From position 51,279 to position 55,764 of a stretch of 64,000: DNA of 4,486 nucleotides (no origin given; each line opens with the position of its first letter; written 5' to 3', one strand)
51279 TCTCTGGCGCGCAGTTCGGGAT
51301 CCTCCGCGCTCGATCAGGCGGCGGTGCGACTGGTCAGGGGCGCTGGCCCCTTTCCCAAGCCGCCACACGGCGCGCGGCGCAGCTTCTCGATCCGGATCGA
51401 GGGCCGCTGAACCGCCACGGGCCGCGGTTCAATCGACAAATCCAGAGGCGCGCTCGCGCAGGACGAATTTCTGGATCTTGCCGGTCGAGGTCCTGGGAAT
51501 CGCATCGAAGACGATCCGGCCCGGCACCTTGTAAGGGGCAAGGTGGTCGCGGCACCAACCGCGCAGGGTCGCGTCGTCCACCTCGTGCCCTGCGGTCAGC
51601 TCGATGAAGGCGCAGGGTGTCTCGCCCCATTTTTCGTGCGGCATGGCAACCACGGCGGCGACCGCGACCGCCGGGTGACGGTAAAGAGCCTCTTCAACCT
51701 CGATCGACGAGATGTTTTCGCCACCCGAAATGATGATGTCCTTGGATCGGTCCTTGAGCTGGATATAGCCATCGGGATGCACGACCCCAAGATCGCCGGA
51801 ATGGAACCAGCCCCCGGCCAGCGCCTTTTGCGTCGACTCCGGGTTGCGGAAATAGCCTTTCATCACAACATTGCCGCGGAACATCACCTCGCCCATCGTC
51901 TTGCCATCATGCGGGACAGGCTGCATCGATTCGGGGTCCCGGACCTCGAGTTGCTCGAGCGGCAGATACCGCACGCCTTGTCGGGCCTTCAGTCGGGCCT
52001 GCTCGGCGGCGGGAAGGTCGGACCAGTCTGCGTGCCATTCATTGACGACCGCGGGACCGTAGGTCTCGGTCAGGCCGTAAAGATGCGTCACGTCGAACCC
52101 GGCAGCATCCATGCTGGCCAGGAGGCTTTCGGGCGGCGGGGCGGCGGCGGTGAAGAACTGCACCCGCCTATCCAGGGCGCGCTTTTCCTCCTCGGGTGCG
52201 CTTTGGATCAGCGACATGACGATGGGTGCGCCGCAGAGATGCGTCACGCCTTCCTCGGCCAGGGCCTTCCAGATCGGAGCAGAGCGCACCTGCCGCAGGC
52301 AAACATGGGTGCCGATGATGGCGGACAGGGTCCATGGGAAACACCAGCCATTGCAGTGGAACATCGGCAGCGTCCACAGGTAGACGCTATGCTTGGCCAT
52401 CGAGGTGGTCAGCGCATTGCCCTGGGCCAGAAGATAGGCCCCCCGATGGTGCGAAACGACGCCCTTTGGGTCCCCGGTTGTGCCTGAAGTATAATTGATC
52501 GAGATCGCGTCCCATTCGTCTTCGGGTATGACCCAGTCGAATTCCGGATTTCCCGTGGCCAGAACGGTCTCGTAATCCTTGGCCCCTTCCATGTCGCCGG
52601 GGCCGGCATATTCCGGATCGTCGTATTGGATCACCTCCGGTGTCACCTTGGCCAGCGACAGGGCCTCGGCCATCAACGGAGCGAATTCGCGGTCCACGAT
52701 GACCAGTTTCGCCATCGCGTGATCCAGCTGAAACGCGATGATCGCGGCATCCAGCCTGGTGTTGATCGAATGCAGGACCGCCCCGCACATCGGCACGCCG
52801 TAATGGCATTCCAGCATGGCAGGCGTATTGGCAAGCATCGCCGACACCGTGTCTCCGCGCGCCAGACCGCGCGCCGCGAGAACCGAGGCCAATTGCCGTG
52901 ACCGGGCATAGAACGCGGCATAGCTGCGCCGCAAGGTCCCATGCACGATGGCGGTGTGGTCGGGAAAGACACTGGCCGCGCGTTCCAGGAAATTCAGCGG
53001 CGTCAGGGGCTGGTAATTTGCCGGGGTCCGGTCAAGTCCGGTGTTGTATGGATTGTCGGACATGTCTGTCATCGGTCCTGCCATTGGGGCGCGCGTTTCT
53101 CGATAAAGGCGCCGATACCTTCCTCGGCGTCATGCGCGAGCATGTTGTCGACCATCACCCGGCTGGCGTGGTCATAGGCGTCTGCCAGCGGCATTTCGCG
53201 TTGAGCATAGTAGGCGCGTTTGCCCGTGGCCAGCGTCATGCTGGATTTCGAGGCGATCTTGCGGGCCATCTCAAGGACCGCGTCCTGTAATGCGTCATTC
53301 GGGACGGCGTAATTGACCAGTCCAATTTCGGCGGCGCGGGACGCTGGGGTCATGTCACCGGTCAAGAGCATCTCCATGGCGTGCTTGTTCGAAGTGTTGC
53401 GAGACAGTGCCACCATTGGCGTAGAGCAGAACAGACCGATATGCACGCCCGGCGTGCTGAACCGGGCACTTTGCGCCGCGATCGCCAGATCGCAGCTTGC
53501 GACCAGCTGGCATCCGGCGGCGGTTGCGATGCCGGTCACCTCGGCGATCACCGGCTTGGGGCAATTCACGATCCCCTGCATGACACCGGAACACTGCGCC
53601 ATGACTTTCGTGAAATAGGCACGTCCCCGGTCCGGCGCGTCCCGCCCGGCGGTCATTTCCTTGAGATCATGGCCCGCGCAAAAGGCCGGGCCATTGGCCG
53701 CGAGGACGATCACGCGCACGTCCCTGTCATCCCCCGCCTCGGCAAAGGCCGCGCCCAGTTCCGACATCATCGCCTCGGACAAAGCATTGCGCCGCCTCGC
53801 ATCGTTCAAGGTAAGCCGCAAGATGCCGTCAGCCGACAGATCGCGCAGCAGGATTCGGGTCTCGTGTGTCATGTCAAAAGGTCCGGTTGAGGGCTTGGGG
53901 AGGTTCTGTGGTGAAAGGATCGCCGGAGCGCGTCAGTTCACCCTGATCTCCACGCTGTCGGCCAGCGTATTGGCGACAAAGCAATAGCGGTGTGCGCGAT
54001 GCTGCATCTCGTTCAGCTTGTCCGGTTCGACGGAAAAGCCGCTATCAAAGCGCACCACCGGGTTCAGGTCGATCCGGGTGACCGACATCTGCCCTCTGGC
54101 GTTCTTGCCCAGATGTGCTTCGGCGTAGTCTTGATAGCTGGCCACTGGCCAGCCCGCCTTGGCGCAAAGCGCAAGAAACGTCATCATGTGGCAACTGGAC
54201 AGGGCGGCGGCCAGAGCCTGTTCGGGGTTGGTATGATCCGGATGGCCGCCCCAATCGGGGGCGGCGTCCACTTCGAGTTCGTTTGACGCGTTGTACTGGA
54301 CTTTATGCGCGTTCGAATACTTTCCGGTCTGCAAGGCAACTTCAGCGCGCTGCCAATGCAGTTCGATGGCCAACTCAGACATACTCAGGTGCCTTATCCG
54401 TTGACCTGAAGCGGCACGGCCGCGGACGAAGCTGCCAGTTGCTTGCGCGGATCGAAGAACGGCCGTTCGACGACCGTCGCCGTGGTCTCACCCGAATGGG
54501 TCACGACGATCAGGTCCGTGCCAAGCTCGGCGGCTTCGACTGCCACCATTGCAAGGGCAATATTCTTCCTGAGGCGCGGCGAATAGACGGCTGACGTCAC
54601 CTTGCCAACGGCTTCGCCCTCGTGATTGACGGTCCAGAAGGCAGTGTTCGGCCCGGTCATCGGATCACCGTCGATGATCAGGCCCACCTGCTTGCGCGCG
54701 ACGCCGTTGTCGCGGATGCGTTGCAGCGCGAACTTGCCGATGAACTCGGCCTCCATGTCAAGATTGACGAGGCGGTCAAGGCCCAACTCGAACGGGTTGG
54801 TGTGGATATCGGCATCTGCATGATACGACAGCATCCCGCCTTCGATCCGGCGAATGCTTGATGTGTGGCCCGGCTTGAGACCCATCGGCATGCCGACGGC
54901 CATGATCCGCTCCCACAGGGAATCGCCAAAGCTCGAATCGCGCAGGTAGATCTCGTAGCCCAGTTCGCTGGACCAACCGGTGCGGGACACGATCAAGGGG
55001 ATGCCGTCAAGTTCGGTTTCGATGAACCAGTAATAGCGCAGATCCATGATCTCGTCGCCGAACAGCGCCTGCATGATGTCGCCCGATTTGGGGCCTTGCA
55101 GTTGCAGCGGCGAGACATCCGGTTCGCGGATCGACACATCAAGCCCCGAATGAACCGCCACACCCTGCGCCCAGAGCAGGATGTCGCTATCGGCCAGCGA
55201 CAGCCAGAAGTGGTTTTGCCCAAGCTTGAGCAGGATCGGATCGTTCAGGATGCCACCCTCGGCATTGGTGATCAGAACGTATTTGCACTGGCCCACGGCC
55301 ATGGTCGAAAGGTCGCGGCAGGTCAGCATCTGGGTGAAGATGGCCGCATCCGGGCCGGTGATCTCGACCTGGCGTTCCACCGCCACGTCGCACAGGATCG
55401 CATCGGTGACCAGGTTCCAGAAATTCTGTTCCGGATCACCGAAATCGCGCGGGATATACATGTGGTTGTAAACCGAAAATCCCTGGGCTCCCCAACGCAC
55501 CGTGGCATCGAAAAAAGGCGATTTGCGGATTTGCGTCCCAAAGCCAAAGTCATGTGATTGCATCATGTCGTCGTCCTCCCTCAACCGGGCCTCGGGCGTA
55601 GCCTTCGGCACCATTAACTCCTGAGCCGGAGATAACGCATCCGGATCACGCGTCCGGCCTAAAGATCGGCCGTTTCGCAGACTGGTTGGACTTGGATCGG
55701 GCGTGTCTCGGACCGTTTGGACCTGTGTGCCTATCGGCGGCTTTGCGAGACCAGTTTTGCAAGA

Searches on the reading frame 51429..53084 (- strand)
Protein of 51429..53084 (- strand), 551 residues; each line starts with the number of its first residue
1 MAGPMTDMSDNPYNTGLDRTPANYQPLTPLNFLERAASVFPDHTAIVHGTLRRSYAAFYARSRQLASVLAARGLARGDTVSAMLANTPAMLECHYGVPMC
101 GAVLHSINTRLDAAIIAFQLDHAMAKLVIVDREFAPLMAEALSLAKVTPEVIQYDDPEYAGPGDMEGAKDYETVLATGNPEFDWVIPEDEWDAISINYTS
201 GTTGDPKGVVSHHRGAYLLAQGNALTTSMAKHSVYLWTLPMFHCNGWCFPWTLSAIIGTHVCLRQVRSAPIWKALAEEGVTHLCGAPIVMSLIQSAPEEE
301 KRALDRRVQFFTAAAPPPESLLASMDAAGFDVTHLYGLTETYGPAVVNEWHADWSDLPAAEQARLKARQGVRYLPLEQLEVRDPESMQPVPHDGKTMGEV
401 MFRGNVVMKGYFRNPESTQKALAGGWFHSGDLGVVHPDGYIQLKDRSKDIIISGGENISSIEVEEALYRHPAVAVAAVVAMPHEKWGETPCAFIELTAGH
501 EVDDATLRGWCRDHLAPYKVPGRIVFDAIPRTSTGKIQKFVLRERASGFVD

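Call 32: search_protein_families(library=pfam, proteins=[window:51429-53084:-], max_evalue=0.001)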
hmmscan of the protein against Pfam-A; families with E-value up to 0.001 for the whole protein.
window:51429-53084:- (551 aa): 2 families
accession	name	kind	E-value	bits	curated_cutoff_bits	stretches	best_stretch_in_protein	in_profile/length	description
PF00501.34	AMP-binding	-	3.4e-70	237.2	29.9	1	33-412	1-384/384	AMP-binding enzyme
PF13193.12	AMP-binding_C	-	5.9e-20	72.4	24.5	1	462-536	1-76/76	AMP-binding enzyme C-terminal domain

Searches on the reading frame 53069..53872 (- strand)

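Call 32: search_protein_families(library=pfam, proteins=[window:53069-53872:-], max_evalue=0.001)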
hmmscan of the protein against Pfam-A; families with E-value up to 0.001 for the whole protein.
window:53069-53872:- (267 aa): 2 families
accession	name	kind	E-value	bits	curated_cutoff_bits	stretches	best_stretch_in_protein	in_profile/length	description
PF00378.25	ECH_1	-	7.5e-56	189.7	27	1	15-267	4-251/251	Enoyl-CoA hydratase/isomerase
PF16113.10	ECH_2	-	2.5e-30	106.6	27.2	1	19-198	3-180/335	Enoyl-CoA hydratase/isomerase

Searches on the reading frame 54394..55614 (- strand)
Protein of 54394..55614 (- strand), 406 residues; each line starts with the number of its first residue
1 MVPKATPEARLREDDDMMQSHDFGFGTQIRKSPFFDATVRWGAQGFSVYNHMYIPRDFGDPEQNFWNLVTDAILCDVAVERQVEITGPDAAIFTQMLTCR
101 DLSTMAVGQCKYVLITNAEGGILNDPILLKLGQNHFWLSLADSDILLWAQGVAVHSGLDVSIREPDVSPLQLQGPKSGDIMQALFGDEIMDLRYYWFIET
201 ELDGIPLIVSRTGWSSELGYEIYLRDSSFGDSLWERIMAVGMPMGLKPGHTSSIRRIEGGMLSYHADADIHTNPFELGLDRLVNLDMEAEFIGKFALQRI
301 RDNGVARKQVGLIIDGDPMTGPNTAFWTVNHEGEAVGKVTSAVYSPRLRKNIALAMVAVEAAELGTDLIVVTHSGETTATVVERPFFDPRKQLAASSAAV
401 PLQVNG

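Call 32: search_protein_families(library=pfam, proteins=[window:54394-55614:-], max_evalue=0.001)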
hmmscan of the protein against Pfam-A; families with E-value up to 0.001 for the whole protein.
window:54394-55614:- (406 aa): 2 families
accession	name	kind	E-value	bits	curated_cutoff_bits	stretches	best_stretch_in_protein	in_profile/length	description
PF01571.26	GCV_T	-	7.4e-39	134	25.6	1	50-281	16-254/255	Aminomethyltransferase folate-binding domain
PF08669.17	GCV_T_C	-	3.8e-20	72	25.9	1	307-388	1-80/80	Glycine cleavage T-protein C-terminal barrel domain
